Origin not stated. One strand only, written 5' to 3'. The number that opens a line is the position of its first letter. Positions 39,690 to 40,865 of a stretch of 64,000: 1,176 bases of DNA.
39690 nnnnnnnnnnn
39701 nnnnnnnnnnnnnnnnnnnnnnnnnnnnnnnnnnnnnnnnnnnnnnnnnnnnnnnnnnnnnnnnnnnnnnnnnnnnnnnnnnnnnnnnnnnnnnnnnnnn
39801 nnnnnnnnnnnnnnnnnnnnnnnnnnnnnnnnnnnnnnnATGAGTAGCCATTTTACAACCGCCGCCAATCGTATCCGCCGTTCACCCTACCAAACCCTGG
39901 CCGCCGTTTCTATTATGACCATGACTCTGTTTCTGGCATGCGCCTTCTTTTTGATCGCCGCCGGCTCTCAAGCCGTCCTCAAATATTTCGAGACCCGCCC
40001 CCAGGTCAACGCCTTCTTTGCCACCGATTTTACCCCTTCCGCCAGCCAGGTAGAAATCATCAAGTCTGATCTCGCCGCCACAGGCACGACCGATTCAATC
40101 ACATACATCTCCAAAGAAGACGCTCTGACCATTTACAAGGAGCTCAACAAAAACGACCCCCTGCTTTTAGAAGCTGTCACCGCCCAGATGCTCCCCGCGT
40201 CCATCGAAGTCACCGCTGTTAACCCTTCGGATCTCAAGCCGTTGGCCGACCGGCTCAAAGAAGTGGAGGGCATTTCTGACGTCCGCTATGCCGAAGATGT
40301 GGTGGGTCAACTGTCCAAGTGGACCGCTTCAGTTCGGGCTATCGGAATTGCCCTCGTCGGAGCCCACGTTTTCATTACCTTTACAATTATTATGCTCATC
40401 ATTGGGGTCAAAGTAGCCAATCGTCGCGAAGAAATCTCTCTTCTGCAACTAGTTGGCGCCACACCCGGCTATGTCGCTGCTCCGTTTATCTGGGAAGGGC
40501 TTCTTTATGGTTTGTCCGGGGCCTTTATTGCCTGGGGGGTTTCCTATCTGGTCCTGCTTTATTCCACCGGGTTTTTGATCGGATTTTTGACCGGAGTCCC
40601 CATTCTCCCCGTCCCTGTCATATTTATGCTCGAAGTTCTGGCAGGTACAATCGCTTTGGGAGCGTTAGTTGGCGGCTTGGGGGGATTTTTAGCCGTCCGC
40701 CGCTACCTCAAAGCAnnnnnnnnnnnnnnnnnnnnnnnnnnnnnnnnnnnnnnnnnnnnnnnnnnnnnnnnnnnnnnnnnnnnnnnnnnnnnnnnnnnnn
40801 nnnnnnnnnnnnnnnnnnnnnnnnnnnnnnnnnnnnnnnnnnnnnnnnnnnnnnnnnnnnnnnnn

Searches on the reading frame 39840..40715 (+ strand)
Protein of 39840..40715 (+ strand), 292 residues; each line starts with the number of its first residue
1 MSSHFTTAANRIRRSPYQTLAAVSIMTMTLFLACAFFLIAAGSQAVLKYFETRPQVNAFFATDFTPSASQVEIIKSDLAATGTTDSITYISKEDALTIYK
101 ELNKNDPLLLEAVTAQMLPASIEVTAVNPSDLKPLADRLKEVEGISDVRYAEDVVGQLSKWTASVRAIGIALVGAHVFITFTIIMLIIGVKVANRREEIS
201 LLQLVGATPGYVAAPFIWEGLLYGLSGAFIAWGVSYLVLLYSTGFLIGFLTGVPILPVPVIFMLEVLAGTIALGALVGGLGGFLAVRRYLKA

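Call 18: search_protein_families(library=pfam, proteins=[window:39840-40715:+], max_evalue=0.001)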
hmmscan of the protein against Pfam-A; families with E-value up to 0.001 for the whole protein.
window:39840-40715:+ (292 aa): 2 families
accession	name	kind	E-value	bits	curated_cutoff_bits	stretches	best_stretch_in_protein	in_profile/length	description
PF18075.7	FtsX_ECD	-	7e-15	55.8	23.5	1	55-148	2-96/96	FtsX extracellular domain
PF02687.27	FtsX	-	4.8e-10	40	25.5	1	175-291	6-117/120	FtsX-like permease C-terminal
